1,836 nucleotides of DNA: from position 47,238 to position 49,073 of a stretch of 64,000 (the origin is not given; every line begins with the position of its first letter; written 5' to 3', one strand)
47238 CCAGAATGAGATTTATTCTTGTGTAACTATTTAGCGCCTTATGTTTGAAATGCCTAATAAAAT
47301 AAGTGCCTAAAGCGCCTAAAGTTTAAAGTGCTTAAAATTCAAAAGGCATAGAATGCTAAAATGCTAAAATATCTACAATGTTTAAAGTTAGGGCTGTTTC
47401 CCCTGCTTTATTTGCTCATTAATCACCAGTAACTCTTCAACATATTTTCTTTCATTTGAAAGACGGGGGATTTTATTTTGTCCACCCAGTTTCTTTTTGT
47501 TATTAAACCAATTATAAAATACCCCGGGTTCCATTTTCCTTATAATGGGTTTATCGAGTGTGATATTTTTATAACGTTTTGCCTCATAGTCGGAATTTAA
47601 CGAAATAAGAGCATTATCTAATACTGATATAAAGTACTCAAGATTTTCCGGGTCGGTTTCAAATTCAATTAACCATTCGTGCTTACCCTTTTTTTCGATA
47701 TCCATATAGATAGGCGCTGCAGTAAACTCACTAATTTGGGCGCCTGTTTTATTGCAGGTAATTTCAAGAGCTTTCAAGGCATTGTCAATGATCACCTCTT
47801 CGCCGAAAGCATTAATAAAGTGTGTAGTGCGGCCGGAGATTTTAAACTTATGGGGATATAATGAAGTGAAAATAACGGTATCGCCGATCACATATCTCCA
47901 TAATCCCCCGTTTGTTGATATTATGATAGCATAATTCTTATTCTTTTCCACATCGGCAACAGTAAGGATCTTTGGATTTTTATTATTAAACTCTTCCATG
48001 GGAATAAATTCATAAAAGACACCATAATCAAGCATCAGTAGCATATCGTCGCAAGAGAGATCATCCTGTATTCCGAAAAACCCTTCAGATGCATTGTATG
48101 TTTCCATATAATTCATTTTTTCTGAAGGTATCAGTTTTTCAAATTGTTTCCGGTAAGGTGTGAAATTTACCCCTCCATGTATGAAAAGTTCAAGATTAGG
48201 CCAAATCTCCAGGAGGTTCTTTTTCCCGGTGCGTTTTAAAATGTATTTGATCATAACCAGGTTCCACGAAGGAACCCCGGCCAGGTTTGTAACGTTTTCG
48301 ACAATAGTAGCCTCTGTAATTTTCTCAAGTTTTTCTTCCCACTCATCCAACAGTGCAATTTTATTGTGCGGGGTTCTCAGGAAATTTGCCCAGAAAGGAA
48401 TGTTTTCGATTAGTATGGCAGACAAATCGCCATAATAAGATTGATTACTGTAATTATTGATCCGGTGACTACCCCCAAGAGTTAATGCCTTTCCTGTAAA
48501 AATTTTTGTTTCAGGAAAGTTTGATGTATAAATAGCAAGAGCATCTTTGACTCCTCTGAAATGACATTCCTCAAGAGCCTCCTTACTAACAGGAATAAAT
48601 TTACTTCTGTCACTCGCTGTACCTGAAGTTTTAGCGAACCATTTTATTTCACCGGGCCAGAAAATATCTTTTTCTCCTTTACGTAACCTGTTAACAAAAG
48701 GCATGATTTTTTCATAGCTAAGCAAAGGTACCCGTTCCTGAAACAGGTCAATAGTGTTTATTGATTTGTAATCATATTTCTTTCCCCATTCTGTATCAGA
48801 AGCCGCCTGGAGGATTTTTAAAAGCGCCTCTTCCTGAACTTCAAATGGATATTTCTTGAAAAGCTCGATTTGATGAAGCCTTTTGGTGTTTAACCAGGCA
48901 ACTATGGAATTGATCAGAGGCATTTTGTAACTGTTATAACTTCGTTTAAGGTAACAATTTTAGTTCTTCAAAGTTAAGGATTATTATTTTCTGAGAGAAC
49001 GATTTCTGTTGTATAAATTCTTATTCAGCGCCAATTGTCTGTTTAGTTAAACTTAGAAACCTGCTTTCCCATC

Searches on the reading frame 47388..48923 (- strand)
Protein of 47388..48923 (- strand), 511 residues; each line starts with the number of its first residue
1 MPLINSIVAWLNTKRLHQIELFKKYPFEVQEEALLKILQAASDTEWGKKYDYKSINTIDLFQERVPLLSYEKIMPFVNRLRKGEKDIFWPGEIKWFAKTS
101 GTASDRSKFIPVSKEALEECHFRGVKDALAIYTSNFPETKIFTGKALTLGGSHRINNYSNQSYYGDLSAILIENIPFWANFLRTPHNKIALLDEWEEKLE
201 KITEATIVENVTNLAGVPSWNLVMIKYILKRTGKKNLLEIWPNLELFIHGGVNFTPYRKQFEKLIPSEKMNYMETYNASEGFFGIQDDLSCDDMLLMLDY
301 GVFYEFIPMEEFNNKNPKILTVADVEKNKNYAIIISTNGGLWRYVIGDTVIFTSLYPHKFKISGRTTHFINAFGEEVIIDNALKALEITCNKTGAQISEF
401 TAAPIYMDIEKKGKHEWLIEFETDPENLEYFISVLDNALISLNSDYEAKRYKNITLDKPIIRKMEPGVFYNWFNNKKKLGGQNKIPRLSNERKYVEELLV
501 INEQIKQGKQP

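Call 9: search_protein_families(library=pfam, proteins=[window:47388-48923:-])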
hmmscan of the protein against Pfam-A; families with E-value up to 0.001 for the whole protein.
window:47388-48923:- (511 aa): 3 families
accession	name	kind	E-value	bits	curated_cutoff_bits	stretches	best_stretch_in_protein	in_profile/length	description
PF03321.19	GH3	-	3e-65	220.9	23.6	1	15-270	1-304/304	GH3 family N-terminal domain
PF23572.1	GH3_C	-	5e-24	85.7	23.6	1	381-493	2-119/119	GH3 family C-terminal domain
PF23571.1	GH3_M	-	6.5e-20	71.5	23.6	1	296-365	2-75/75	GH3 family central domain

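Call 11: find_related_loci(query=window:47388-48923:-, collection=genome_contigs, flank=10000)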
Query window:47388-48923:- (511 aa) in genome_contigs; peptide patterns used: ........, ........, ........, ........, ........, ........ (x = any residue, [..] = any of these).
599 stretches matched a pattern (row limit reached: there are more); 561 encode a relative of the query (tblastn E <= 1e-3); the best 80 are kept; 80 distinct loci.
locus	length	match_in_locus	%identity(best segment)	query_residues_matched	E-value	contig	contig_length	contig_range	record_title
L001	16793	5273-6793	88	1-507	0e+0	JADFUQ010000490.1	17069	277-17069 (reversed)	MAG: Bacteroidetes bacterium isolate C2.bin.40 k83_2417500, whole genome shotgun sequence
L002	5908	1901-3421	89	1-507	0e+0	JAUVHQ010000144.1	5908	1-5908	MAG: Bacteroidota bacterium isolate CSMAG_406 CSMAG_406_k141_786486_length_5908_cov_7.8991, whole genome shotgun sequenc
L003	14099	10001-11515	88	1-505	0e+0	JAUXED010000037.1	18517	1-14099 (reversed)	MAG: Bacteroidota bacterium isolate CSMAG_2868 CSMAG_2868_k119_895172_length_18517_cov_18.5643, whole genome shotgun seq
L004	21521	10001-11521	85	1-507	0e+0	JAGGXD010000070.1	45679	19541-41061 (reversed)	MAG: Bacteroidales bacterium isolate AUK143 PB_MBMC_097_c_000000000258, whole genome shotgun sequence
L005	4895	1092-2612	86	1-507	0e+0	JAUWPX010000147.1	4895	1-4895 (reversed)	MAG: Bacteroidota bacterium isolate CSMAG_2487 CSMAG_2487_k141_1356535_length_4895_cov_16.0000, whole genome shotgun seq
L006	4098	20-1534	71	1-505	0e+0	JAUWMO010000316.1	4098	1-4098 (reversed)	MAG: Bacteroidota bacterium isolate CSMAG_2400 CSMAG_2400_k141_394882_length_4098_cov_7.0000, whole genome shotgun seque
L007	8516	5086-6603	69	1-506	0e+0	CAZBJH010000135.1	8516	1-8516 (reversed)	MAG TPA_asm: uncultured Bacteroidales bacterium isolate binchicken_co228_355 genome assembly, contig: NODE_13003_length_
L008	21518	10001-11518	69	1-506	0e+0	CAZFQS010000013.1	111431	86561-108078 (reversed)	MAG TPA_asm: uncultured Bacteroidales bacterium isolate binchicken_co100_434 genome assembly, contig: NODE_160_length_11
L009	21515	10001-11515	70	1-505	0e+0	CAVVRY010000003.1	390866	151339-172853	MAG: uncultured Bacteroidales bacterium isolate MFD03804.bin.1.166 genome assembly, contig: contig_23283, whole genome s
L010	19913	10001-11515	70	1-505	0e+0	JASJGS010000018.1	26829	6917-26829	MAG: Bacteroidales bacterium isolate ChS5.bin.2 ChesSed_k141_1088625, whole genome shotgun sequence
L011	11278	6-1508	69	1-501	0e+0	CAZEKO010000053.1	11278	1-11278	MAG TPA_asm: uncultured Bacteroides sp. isolate binchicken_co364_279 genome assembly, contig: NODE_8495_length_11278_cov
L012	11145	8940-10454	67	1-505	0e+0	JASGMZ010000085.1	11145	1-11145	MAG: Bacteroidales bacterium isolate DJKA126_ANT-KO_bin.63 scaffold_2837, whole genome shotgun sequence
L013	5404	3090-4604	67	1-505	0e+0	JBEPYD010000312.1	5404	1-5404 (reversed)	MAG: Bacteroidales bacterium isolate 02_S197.semibin_refined.163 NODE_10007_length_5404_cov_2.714990:0-5404, whole genom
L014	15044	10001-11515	67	1-505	0e+0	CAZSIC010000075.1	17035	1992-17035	MAG TPA_asm: uncultured Bacteroidales bacterium isolate SRP141376_co4_236 genome assembly, contig: NODE_5787_length_1703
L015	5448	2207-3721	67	1-505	0e+0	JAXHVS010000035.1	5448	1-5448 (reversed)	MAG: Bacteroidota bacterium isolate MAG83_tar_biofilm MAG83_35, whole genome shotgun sequence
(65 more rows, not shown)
